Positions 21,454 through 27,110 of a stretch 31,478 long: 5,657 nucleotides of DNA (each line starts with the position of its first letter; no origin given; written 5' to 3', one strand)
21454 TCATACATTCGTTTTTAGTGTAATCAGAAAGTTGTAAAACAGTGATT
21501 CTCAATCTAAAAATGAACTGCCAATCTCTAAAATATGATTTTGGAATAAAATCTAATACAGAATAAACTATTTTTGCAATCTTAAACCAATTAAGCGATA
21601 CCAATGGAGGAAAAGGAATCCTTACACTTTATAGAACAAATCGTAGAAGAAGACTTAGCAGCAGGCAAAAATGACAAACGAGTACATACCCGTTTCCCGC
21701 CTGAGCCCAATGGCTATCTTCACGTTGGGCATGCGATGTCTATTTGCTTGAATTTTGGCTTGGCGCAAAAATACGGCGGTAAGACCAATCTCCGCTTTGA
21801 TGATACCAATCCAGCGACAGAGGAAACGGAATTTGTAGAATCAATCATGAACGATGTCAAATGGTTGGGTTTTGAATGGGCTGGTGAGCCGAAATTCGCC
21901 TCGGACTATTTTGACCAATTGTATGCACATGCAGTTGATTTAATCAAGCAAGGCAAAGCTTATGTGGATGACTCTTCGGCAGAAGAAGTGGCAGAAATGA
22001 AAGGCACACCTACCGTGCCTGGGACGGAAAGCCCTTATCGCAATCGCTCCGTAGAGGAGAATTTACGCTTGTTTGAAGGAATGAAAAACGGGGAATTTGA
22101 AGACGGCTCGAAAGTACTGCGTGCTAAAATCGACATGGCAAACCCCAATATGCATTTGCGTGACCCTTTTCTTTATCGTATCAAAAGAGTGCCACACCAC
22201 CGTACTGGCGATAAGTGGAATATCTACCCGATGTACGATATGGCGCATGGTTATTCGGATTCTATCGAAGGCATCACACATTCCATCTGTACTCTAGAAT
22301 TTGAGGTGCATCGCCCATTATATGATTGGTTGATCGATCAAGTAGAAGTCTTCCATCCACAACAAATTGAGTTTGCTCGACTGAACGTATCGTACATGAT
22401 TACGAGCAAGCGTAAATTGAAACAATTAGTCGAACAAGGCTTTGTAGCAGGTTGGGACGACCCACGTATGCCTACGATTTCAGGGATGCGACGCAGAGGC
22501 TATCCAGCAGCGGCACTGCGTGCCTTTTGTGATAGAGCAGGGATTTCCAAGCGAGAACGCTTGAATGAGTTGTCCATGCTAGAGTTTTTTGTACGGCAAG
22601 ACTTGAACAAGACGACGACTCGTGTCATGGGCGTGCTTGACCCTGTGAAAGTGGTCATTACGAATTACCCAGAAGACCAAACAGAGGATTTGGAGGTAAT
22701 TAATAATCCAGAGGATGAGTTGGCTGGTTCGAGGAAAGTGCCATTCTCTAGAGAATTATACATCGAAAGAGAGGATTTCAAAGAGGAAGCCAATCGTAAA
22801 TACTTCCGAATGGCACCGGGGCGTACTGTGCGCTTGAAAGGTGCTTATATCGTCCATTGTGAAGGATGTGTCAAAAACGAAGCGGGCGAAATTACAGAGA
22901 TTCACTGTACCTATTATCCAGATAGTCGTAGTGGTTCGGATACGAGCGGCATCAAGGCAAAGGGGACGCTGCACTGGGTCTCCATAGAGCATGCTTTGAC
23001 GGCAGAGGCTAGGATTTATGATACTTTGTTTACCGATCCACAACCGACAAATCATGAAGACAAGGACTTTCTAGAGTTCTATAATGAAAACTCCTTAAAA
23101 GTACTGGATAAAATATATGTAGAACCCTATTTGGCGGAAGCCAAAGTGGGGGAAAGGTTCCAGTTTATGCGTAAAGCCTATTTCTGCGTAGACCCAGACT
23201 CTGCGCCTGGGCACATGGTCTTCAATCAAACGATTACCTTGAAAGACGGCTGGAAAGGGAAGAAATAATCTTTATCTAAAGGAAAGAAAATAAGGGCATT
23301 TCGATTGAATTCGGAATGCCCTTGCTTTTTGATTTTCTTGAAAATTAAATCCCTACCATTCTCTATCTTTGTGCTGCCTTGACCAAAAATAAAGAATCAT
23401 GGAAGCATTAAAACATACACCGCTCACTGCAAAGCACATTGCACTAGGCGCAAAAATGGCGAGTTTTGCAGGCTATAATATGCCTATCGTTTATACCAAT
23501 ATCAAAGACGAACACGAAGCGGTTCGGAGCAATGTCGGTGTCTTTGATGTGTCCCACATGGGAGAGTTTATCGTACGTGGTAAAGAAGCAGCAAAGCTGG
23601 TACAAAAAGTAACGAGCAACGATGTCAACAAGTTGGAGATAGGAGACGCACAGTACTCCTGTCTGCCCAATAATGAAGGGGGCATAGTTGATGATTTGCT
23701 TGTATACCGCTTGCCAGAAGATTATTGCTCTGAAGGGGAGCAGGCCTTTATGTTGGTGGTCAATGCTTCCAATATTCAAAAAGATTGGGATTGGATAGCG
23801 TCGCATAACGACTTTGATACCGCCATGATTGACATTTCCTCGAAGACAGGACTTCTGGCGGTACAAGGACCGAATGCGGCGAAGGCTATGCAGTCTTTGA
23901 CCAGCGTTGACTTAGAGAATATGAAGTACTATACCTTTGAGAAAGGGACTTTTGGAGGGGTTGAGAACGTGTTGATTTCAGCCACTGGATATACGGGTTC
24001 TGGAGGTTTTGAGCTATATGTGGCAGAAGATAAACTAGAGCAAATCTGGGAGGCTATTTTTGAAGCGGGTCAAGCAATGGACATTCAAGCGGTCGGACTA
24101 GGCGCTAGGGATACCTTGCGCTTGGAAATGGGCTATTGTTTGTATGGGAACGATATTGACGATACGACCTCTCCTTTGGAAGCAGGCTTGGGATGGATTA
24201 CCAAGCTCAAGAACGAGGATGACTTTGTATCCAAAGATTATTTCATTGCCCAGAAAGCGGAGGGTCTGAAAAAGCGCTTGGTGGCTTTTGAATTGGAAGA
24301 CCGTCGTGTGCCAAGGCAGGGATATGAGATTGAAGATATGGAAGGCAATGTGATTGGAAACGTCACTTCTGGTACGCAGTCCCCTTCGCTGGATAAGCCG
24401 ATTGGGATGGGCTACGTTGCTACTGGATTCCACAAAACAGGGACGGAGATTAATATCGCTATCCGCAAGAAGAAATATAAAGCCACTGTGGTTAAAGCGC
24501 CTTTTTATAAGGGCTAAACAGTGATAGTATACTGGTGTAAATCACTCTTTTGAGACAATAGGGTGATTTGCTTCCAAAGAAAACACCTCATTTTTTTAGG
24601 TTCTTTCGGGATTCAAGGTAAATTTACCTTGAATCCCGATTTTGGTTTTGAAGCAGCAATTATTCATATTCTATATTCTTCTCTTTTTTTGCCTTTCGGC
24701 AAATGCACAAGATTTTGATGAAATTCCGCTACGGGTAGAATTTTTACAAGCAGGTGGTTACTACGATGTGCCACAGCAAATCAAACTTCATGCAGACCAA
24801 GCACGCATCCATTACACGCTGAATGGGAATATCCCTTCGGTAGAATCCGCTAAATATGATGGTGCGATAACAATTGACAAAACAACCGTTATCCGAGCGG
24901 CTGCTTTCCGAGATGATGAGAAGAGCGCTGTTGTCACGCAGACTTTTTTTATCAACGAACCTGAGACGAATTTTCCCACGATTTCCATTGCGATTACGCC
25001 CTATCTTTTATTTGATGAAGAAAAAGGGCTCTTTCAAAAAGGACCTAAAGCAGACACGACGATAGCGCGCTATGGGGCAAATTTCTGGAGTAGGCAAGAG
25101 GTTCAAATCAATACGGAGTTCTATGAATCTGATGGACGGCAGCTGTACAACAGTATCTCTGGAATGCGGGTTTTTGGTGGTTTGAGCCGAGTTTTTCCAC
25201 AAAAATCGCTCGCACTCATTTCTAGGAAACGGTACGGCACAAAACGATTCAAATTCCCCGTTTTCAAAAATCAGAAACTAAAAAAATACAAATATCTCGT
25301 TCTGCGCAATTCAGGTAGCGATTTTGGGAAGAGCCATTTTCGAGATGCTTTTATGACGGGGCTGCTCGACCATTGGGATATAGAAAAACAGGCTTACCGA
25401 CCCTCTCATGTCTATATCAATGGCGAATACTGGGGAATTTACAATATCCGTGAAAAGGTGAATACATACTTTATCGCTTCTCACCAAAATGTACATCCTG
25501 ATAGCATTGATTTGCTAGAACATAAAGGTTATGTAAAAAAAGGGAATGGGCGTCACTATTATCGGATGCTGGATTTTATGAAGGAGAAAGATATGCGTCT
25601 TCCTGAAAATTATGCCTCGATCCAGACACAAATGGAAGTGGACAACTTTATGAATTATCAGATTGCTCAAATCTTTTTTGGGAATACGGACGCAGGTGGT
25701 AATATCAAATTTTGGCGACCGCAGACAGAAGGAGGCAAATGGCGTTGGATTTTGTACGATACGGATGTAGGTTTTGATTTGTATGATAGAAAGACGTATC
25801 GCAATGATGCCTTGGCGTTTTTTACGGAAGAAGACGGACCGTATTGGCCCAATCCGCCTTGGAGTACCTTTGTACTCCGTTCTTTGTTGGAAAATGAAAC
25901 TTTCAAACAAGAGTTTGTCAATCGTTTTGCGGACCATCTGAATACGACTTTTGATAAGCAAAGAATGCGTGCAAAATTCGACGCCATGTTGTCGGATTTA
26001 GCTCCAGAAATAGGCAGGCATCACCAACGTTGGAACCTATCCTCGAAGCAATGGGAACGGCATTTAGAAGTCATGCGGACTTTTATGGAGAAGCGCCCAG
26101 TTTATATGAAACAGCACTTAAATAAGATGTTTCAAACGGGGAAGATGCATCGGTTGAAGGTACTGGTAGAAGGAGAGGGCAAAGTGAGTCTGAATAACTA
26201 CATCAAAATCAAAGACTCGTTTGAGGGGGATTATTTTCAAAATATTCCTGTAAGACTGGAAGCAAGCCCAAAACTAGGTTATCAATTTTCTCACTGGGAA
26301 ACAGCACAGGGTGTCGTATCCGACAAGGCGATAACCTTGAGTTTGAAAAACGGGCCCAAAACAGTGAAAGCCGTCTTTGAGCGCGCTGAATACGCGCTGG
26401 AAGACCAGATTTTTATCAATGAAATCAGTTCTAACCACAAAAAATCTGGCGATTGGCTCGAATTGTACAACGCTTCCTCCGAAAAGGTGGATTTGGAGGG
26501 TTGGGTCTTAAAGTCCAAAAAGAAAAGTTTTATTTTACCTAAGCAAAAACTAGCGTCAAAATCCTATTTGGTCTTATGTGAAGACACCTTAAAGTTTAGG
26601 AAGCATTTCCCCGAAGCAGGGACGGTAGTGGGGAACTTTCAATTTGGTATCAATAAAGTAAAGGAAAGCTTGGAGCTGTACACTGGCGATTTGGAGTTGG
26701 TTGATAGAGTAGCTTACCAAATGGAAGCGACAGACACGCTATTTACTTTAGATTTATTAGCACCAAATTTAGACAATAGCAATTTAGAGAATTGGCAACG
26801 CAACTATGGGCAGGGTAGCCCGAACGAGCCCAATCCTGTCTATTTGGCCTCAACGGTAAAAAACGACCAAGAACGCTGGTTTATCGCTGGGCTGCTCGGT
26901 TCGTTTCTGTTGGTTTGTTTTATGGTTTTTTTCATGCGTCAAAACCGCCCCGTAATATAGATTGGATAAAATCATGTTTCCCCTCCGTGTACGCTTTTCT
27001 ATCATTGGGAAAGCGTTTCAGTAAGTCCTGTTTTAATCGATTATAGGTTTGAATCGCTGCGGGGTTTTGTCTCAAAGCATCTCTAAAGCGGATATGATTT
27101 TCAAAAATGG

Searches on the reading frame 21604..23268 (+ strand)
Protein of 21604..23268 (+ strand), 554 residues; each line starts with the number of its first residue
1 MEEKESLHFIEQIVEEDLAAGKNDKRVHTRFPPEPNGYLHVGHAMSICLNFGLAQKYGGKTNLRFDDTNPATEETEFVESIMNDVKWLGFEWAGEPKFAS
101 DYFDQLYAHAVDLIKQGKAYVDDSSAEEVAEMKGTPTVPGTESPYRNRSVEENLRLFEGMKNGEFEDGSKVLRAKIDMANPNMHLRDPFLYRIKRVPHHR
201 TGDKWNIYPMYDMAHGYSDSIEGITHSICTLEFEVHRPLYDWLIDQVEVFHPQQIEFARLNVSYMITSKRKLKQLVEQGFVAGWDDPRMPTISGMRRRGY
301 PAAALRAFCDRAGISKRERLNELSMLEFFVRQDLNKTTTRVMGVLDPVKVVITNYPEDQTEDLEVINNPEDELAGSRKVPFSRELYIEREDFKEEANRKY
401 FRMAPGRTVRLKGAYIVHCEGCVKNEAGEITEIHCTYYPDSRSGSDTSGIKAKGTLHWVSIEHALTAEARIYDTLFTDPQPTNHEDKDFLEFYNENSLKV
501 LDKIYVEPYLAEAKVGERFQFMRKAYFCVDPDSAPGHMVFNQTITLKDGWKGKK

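Call 7: search_protein_families(library=pfam, proteins=[window:21604-23268:+], max_evalue=0.01)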
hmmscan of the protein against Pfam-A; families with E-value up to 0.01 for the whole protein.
window:21604-23268:+ (554 aa): 3 families
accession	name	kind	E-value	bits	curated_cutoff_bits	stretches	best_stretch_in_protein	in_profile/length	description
PF00749.27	tRNA-synt_1c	-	2.8e-105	352.2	23.4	1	27-335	2-313/314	tRNA synthetases class I (E and Q), catalytic domain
PF03950.23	tRNA-synt_1c_C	-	3.8e-29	101.2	23.9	1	339-437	2-90/91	tRNA synthetases class I (E and Q), anti-codon binding domain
PF20974.2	tRNA-synt_1c_C2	-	9e-21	74.8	23.9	1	455-530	1-69/69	tRNA synthetases class I (E and Q), anti-codon binding domain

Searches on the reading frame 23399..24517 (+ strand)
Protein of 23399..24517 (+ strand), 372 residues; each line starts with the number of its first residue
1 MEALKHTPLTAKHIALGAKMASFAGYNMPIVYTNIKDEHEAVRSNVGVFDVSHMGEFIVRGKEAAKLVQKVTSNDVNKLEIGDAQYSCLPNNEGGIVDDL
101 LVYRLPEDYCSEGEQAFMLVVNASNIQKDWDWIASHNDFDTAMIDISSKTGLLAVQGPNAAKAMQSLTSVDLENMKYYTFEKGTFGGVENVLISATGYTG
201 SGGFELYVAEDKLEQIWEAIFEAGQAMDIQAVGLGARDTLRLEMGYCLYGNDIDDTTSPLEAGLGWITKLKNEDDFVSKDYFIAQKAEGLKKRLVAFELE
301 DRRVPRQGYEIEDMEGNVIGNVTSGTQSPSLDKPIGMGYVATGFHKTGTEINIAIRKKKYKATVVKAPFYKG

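Call 7: search_protein_families(library=pfam, proteins=[window:23399-24517:+], max_evalue=0.01)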
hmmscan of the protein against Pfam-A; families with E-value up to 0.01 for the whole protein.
window:23399-24517:+ (372 aa): 2 families
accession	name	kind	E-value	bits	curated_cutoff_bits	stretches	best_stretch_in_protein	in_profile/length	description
PF01571.26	GCV_T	-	6e-88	294.8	25.6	1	10-266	2-254/255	Aminomethyltransferase folate-binding domain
PF08669.17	GCV_T_C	-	9.6e-26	89.9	25.9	1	292-371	1-80/80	Glycine cleavage T-protein C-terminal barrel domain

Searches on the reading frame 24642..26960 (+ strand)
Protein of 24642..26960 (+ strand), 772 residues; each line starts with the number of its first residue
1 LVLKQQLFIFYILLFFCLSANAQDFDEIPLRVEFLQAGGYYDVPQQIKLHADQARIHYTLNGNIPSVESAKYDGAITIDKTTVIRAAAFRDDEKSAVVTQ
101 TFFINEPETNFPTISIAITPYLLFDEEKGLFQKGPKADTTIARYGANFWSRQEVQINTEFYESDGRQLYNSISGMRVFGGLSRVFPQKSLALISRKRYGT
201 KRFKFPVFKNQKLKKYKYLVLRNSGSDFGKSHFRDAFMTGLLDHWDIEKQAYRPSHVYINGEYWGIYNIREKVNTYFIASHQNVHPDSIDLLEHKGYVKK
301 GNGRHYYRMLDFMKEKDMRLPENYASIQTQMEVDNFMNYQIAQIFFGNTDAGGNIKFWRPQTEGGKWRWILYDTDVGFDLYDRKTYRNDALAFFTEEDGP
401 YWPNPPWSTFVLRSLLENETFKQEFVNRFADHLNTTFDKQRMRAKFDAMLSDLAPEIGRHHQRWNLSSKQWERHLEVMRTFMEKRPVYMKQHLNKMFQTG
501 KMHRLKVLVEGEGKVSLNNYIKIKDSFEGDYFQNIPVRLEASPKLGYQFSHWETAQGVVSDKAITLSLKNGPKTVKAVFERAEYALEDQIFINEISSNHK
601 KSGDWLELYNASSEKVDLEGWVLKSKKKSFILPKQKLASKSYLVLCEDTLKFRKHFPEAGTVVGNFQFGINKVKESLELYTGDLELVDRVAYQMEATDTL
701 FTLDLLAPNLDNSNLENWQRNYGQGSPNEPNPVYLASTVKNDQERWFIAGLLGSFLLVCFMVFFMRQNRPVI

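Call 7: search_protein_families(library=pfam, proteins=[window:24642-26960:+], max_evalue=0.01)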
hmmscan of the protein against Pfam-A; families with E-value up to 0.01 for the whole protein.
window:24642-26960:+ (772 aa): 6 families
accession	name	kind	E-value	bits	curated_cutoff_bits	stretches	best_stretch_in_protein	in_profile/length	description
PF08757.17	CotH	-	6.9e-55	187.2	23.8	1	176-489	2-322/322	CotH kinase protein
PF13290.12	CHB_HEX_C_1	-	1.9e-14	53.8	22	1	37-99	2-67/67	Chitobiase/beta-hexosaminidase C-terminal domain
PF13287.12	Fn3_assoc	-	3.2e-13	50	23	1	50-102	4-59/59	Fn3 associated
PF00932.25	LTD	-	3.4e-13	50.4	34.3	1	588-692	6-107/109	Lamin Tail Domain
PF18998.6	Flg_new_2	-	2.4e-07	31.1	23.6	1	530-582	18-72/73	Divergent InlB B-repeat domain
PF09734.15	Tau95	-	0.00061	21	23.7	1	417-508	14-105/144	RNA polymerase III transcription factor (TF)IIIC subunit HTH domain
